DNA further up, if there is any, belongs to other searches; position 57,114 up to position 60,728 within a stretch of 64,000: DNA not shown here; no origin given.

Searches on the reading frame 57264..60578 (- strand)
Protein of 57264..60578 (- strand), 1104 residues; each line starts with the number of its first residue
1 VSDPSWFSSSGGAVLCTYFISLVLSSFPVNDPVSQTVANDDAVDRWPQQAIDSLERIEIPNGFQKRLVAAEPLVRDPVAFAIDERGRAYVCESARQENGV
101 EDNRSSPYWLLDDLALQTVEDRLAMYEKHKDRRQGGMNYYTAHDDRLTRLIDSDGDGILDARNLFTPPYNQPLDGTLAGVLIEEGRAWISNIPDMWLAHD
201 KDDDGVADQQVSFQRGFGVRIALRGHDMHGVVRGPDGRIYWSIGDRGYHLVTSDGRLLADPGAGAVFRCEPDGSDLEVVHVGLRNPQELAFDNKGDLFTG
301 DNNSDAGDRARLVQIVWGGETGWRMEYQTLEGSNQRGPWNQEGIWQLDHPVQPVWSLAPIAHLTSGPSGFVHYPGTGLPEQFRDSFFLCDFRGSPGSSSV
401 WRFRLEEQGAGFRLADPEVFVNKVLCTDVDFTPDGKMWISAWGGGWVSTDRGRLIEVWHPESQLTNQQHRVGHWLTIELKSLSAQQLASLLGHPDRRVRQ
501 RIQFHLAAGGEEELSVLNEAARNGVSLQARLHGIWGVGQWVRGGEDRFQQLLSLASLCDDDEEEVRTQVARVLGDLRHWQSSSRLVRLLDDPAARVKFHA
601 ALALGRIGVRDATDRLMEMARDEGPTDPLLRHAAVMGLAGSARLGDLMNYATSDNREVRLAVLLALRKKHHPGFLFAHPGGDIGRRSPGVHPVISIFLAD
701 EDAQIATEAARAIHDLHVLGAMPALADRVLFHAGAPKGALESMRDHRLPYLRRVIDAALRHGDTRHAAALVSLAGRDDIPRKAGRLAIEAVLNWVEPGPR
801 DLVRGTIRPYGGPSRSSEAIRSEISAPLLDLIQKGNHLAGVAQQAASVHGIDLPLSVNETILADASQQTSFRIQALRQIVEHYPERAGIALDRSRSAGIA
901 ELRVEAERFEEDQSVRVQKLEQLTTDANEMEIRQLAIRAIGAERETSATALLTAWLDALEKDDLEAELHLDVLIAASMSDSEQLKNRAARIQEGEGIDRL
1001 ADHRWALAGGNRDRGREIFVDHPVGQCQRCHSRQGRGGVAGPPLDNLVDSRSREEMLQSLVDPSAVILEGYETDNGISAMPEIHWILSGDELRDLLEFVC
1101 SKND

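Call 4: search_protein_families(library=pfam, proteins=[window:57264-60578:-], max_evalue=0.01)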
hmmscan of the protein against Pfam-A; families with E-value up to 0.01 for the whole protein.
window:57264-60578:- (1104 aa): 7 families
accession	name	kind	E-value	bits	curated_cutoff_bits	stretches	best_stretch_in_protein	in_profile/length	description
PF23500.1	DUF7133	-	2.4e-36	126.3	27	1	52-439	4-344/385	Domain of unknown function (DUF7133)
PF13646.12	HEAT_2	-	1.9e-16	60.6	27.7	1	554-639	4-88/88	HEAT repeats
PF02985.28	HEAT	-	3.5e-07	30.3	23.5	0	554-576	5-27/31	HEAT repeat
PF00034.26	Cytochrom_C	-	3.8e-05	25.4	21.3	1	1014-1100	3-87/90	Cytochrome c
PF13442.11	Cytochrome_CBB3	-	0.00034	21.3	27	1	1013-1099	4-68/68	Cytochrome C oxidase, cbb3-type, subunit III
PF00514.29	Arm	-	0.005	17.3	20.6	0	584-607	16-39/41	Armadillo/beta-catenin-like repeat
PF13513.12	HEAT_EZ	-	0.0071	17.3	27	0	533-574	7-53/55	HEAT-like repeat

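Call 49: find_encoding_contigs(protein=window:57264-60578:-, flank=10000, max_places=4)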
Protein window:57264-60578:- (1104 aa): no gene with exactly this product is on record in the collection.

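Call 53: find_encoding_contigs(protein=window:57264-60539:-, flank=10000, max_places=3)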
Protein window:57264-60539:- (1091 aa): 8 contigs read that carry it; 3 places shown.
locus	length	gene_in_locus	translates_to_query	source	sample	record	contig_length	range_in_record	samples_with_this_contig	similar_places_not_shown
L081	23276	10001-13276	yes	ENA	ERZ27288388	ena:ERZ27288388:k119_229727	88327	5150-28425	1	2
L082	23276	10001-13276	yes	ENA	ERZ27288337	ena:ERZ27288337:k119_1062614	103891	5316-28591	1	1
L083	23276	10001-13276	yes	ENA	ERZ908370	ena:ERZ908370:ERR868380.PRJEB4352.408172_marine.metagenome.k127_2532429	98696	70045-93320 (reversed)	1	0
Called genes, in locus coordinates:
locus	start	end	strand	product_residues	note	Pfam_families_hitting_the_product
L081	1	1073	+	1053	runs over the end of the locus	PF00873:ACR_tran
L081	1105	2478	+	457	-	PF02321:OEP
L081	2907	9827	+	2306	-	PF02494:HYR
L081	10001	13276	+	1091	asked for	PF23500:DUF7133, PF07995:GSDH (weak), PF02985:HEAT (faint), PF13646:HEAT_2, PF00034:Cytochrom_C (faint)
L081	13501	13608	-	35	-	-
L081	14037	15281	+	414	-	-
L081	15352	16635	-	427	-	PF00202:Aminotran_3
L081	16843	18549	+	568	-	PF01019:G_glu_transpept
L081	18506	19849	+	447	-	-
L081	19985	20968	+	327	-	PF00174:Oxidored_molyb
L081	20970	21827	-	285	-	PF00702:Hydrolase (faint), PF05116:S6PP (weak), PF08282:Hydrolase_3, PF12710:HAD (faint), PF05116:S6PP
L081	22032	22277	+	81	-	-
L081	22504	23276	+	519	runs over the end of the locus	PF01293:PEPCK_ATP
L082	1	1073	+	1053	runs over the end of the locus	PF00873:ACR_tran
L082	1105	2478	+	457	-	PF02321:OEP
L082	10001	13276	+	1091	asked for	PF23500:DUF7133, PF07995:GSDH (weak), PF02985:HEAT (faint), PF13646:HEAT_2, PF00034:Cytochrom_C (faint)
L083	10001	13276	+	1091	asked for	PF23500:DUF7133, PF07995:GSDH (weak), PF02985:HEAT (faint), PF13646:HEAT_2, PF00034:Cytochrom_C (faint)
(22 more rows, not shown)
